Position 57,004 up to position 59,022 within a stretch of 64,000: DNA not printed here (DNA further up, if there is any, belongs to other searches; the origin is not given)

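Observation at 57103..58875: Orphan 573-aa protein with a eukaryote-like Ser-rich disordered region, wedged between pqqE and the ADH operon and preceded by a sigma-54-like promoter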

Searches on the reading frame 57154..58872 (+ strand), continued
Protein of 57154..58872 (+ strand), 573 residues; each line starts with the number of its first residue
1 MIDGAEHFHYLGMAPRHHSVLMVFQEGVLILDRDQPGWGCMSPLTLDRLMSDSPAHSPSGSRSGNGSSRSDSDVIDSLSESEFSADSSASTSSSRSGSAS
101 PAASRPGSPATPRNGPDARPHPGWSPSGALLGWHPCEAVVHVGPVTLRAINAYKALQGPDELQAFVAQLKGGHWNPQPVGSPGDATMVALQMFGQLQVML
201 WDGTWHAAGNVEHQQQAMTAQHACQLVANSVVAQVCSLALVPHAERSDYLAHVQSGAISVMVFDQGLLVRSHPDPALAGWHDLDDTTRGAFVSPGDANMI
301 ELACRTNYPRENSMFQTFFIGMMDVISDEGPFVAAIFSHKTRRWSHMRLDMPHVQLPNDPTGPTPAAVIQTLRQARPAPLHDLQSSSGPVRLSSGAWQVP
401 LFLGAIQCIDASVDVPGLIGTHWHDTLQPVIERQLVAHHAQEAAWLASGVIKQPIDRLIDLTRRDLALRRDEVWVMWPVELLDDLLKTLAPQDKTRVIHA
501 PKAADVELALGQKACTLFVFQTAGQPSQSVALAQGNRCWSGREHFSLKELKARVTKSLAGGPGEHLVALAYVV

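Call 27: fold_search(model_id=the predicted structure, library=pdb)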
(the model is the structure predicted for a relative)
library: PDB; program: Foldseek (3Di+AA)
matches with E <= 10: 611; with E <= 0.001: 0
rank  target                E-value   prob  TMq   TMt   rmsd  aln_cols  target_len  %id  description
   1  8brf_BBB              1.9e-02  0.96  0.14  0.45   8.9       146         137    9  YopQ apo from Yersinia enterocolitica (released 2023-12-13)
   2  3tvv_A                5.5e-02  0.35  0.10  0.21  15.2       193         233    9  Structure of the tandem PH domains of Rtt106 (residues 68-315) (released 2012-02-01)
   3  3to1_B                1.6e-01  0.18  0.10  0.21  15.1       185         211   10  Two surfaces on Rtt106 mediate histone binding and chaperone activity (released 2011-12-21)
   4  8u7u_K                3.3e-01  0.15  0.08  0.17  12.3       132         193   12  Proteasome 20S Core Particle from Beta 3 D205 deletion (released 2024-04-17)
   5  8q00_A                3.7e-01  0.12  0.12  0.21  18.6       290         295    9  TssM-Ub-PA complex - A USP-like DUB from B. pseudomallei (193-430) reacted with Ub-PA (released 2023-12-13)
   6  8p1q_A                3.7e-01  0.12  0.09  0.11  24.4       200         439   13  USP28 in complex with FT206 (released 2024-05-22)
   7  8t0m_K                4.4e-01  0.10  0.08  0.17  14.3       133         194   10  Proteasome 20S core particle from Pre1-1 Pre4-1 Double mutant (released 2023-09-06)
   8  3oev_X                4.6e-01  0.12  0.08  0.16  12.3       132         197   12  Structure of yeast 20S open-gate proteasome with Compound 25 (released 2011-07-20)
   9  5vz0_B                4.6e-01  0.05  0.04  0.03  15.0       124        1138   13  Crystal structure of Lactococcus lactis pyruvate carboxylase G746A mutant in complex with cyclic-di-AMP (released 2017-08-16)
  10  9gbk_K                4.9e-01  0.09  0.08  0.17  12.9       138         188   12  Blm10-20S proteasome complex from pre1-1 (released 2024-09-11)
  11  8qyo_L                4.9e-01  0.09  0.08  0.17  13.0       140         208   13  Human proteasome 20S core particle (released 2024-02-21)
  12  3q4k_A                5.5e-01  0.02  0.05  0.08  24.4       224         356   10  Structure of a small peptide ligand bound to E.coli DNA sliding clamp (released 2011-12-28)
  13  5vz0_A                5.8e-01  0.06  0.04  0.02  18.0       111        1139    9  Crystal structure of Lactococcus lactis pyruvate carboxylase G746A mutant in complex with cyclic-di-AMP (released 2017-08-16)
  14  4k3l_A                5.8e-01  0.03  0.06  0.08  21.1       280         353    8  E. coli sliding clamp in complex with AcLF dipeptide (released 2013-05-01)
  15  8ciz_A                5.8e-01  0.03  0.06  0.09  20.6       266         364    8  DNA-polymerase sliding clamp (DnaN) from Escherichia coli in complex with Mycoplanecin A. (released 2023-11-29)
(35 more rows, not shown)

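Call 29: find_encoding_contigs(protein=P0012, flank=10000, max_places=3)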
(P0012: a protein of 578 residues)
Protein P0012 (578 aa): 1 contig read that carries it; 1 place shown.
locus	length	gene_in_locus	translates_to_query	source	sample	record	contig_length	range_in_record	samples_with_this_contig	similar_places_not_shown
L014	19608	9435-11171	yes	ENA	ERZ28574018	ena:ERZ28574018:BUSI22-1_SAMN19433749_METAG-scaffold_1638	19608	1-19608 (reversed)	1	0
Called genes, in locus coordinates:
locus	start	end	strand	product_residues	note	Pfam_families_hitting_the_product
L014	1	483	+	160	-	?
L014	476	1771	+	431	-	PF06808:DctM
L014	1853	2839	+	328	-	PF04381:RdgC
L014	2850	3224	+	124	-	PF02537:CRCB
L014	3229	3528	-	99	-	-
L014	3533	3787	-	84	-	PF14451:Ub-Mut7C, PF02597:ThiS (weak)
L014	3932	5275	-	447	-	PF07992:Pyr_redox_2, PF13450:NAD_binding_8 (faint), PF13454:NAD_binding_9 (faint), PF13738:Pyr_redox_3 (faint), PF00070:Pyr_redox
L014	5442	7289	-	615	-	PF02730:AFOR_N, PF01314:AFOR_C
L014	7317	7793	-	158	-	PF00037:Fer4 (weak), PF12797:Fer4_2 (faint), PF12837:Fer4_6 (weak), PF12838:Fer4_7, PF13247:Fer4_11, PF14697:Fer4_21 (weak), PF00037:Fer4 (weak), PF13237:Fer4_10 (weak), +4 more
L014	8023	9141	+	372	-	PF26965:MimR_N, PF01590:GAF (weak), PF02954:HTH_8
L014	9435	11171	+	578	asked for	-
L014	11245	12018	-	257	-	PF00126:HTH_1, PF13384:HTH_23 (faint), PF03459:TOBE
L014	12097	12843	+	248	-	PF13531:SBP_bac_11, PF01547:SBP_bac_1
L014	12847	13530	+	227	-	PF00528:BPD_transp_1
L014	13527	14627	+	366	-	PF00005:ABC_tran, PF13304:AAA_21 (faint), PF03459:TOBE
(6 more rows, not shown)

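Call 30: find_encoding_contigs(protein=P0016, flank=10000, max_places=3)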
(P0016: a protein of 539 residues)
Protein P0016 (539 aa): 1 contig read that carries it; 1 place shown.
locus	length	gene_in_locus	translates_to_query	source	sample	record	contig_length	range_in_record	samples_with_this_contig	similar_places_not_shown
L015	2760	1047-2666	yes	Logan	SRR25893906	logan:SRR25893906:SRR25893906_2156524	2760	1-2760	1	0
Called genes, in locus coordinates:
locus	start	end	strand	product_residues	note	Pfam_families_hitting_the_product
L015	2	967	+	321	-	?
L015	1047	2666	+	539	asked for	-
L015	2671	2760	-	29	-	?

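Call 31: find_encoding_contigs(protein=P0020, flank=10000, max_places=3)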
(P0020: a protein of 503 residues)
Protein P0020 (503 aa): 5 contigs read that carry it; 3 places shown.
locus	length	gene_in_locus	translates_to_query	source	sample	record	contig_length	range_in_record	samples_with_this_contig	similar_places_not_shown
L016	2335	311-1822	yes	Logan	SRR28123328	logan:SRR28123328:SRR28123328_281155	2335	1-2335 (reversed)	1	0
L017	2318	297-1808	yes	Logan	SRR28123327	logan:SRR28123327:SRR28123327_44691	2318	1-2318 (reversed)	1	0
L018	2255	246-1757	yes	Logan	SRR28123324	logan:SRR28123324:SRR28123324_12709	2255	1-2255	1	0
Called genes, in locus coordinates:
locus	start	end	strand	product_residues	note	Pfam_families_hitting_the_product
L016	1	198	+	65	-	?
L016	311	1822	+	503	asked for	-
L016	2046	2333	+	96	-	?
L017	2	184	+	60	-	?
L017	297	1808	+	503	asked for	-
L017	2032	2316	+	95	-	?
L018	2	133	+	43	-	?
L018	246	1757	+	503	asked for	-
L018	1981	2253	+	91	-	?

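Call 33: search_solved_structures(query=A1, max_evalue=10)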
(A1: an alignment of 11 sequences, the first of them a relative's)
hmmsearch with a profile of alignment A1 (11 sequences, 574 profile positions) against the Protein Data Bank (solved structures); distinct sequences matched with E-value up to 10: 4.
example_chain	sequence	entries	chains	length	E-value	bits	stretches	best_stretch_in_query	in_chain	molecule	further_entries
6hiv_BN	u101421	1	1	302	0.53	12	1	69-105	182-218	mL80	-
4v68_BR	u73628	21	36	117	1.6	10.5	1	434-494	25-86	50S ribosomal protein L17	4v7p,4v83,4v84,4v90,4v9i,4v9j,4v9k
10px_1R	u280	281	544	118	1.6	10.4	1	434-494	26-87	50S ribosomal protein L17 | 50S ribosomal protein L16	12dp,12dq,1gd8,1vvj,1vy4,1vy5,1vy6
6hiv_BK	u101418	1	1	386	5.8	8.6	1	62-134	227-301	mL77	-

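Call 39: search_protein_families(library=padloc, proteins=[window:57154-58872:+], max_evalue=1)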
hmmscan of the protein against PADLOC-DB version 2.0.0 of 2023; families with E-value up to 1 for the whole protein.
window:57154-58872:+ (573 aa): 0 families

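Call 40: search_protein_families(library=phrogs, proteins=[window:57154-58872:+], max_evalue=1)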
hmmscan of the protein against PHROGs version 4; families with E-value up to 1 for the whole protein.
window:57154-58872:+ (573 aa): 0 families

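Call 54: find_encoding_contigs(protein=P0013, flank=10000, max_places=3)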
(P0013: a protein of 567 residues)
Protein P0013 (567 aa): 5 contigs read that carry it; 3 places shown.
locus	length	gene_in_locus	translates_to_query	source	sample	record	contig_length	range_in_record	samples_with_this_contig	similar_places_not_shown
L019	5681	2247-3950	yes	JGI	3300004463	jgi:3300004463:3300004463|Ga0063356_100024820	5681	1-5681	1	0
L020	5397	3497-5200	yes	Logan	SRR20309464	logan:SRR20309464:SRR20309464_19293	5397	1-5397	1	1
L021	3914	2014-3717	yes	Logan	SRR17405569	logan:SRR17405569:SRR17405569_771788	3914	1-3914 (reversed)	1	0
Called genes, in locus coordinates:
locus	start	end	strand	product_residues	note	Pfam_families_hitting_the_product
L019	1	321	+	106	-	?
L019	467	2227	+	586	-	-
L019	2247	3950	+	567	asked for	-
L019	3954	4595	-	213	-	PF01545:Cation_efflux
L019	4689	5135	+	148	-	PF00376:MerR, PF13411:MerR_1, PF09278:MerR-DNA-bind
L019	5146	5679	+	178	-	?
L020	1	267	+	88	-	?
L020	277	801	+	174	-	-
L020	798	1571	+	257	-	-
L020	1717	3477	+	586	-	-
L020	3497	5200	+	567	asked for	-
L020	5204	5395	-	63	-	?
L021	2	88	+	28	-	?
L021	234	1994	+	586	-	-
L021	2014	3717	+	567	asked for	-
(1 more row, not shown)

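Call 55: find_encoding_contigs(protein=P0014, flank=10000, max_places=3)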
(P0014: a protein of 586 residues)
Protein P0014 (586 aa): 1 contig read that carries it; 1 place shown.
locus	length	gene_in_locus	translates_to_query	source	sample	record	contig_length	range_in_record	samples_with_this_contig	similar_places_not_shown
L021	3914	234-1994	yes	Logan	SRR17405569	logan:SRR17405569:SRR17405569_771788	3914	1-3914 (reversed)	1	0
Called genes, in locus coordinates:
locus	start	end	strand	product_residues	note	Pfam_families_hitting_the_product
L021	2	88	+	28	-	?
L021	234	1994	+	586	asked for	-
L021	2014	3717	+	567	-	-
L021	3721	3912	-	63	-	?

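Call 60: search_protein_families(library=pfam, proteins=[L007:1-552:+, L007:560-1081:+, L007:1081-1761:+, L013:1412-2656:+, L013:1439-2767:-, L009:1-1023:+, L001:9317-9787:+, L001:11839-12324:-, L003:4709-6064:+, L007:3795-4679:+], max_evalue=0.001)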
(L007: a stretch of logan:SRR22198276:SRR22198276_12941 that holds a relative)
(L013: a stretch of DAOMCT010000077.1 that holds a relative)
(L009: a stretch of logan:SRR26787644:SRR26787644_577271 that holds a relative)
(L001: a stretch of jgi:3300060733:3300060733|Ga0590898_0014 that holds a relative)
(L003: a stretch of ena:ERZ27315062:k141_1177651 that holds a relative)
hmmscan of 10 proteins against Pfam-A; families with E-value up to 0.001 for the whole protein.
L007:1-552:+ (183 aa): 0 families

L007:560-1081:+ (174 aa): 0 families

L007:1081-1761:+ (227 aa): 0 families

L013:1412-2656:+ (415 aa): 2 families
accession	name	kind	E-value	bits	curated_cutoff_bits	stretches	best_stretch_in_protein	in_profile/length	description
PF02954.25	HTH_8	-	6.5e-11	42.2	22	1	355-395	2-42/42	Bacterial regulatory protein, Fis family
PF01590.32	GAF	-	7.1e-06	27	22.4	1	143-225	38-131/133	GAF domain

L013:1439-2767:- (442 aa): 0 families

L009:1-1023:+ (341 aa): 1 family
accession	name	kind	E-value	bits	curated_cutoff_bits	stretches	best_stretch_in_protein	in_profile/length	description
PF07804.18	HipA_C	-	4.3e-45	154.4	30.5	1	47-291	1-213/213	HipA-like C-terminal domain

L001:9317-9787:+ (157 aa): 1 family
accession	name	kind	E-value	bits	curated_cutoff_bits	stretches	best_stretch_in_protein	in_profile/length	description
PF01590.32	GAF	-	1.1e-05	26.3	22.4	1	62-143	48-128/133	GAF domain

L001:11839-12324:- (161 aa): 1 family
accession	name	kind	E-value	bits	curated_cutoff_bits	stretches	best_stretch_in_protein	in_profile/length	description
PF12200.13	DUF3597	-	2.3e-40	138.5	29.8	1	29-156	2-127/127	Domain of unknown function (DUF3597)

L003:4709-6064:+ (452 aa): 2 families
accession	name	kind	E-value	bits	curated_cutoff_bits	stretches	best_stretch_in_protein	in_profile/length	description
PF00015.26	MCPsignal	-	2.1e-57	194.2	34.6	1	192-347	2-171/172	Methyl-accepting chemotaxis protein (MCP) signalling domain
PF00672.30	HAMP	-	8.4e-12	45.7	25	1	77-128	1-52/53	HAMP domain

L007:3795-4679:+ (295 aa): 3 families
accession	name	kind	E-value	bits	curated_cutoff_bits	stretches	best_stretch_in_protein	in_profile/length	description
PF12729.13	4HB_MCP_1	-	4.9e-24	85.3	27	1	4-182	1-179/181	Four helix bundle sensory module for signal transduction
PF00672.30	HAMP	-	2.8e-13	50.4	25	1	208-259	1-52/53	HAMP domain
PF02203.21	TarH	-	4.9e-13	49.8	25.2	1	1-171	1-175/177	Tar ligand binding domain homologue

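Call 69: find_related_loci(query=A1, collection=metagenome_contigs, flank=10000)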
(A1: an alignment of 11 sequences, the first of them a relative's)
Query A1 (573 aa) in metagenome_contigs; peptide patterns used: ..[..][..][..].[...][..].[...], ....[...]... (x = any residue, [..] = any of these).
252 stretches matched a pattern; 1 encode a relative of the query (tblastn E <= 1e-3); 1 distinct loci.
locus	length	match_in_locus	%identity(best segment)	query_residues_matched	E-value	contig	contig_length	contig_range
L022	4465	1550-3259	63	1-572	0e+0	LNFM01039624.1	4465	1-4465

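Call 74: search_protein_families(library=pfam, alignment_id=A4, max_evalue=10)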
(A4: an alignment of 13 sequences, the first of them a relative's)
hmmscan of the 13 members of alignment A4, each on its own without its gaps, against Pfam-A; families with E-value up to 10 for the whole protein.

A. member 1, P0001 (573 aa): 0 families

B. families by the number of members that match (of 13 scanned): 6 families
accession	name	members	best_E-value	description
PF19764.4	DUF6251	1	0.0035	Family of unknown function (DUF6251)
PF18791.7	Transp_inhibit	1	0.15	Transport inhibitor response 1 protein domain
PF10731.15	Anophelin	1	0.67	Thrombin inhibitor from mosquito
PF20497.3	SWI-SNF_Ssr4_C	1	0.68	SWI/SNF and RSC complexes subunit Ssr4 C-terminal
PF13825.11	Paramyxo_P_V_N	1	0.86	Paramyxovirus structural protein V/P N-terminus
PF13579.12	Glyco_trans_4_4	1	2.2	Glycosyl transferase 4-like domain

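Call 75: search_dna_similar(query=window:57154-58872:+, collection=plasmids, mode=protein, max_evalue=0.001)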
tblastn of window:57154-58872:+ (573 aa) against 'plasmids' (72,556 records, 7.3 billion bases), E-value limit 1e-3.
No match.

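Call 76: search_dna_similar(query=window:57154-58872:+, collection=phages, mode=protein, max_evalue=0.001)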
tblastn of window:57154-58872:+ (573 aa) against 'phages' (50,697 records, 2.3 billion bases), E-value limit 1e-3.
No match.

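Call 93: find_encoding_contigs(protein=P0003, flank=5000, max_places=3)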
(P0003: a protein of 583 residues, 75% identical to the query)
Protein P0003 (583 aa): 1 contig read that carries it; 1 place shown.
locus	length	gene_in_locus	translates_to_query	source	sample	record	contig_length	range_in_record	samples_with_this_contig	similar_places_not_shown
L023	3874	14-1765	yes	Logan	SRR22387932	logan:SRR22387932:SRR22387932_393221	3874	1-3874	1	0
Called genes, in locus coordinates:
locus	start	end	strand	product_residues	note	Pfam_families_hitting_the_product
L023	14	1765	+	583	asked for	-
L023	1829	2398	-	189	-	-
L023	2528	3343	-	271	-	PF08238:Sel1 (weak)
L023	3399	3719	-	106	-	PF00034:Cytochrom_C (weak)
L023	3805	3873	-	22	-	?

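Call 94: find_encoding_contigs(protein=P0004, flank=5000, max_places=3)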
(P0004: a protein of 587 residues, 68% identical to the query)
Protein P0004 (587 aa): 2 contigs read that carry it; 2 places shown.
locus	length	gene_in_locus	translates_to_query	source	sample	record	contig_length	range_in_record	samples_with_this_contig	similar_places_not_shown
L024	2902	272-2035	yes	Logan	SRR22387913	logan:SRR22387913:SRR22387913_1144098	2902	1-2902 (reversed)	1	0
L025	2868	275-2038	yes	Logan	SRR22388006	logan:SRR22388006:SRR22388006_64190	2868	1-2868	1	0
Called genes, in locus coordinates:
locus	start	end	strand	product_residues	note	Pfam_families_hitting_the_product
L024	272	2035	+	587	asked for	-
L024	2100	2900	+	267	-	?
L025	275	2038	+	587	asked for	-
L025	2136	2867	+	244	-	?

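Call 95: find_encoding_contigs(protein=P0008, flank=5000, max_places=3)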
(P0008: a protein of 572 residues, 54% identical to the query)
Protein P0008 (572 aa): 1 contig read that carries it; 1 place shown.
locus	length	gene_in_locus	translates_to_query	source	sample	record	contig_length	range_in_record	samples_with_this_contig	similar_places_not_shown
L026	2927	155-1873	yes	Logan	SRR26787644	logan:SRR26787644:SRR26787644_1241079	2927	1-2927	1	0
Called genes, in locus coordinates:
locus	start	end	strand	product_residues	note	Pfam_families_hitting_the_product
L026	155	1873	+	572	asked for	-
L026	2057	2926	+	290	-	?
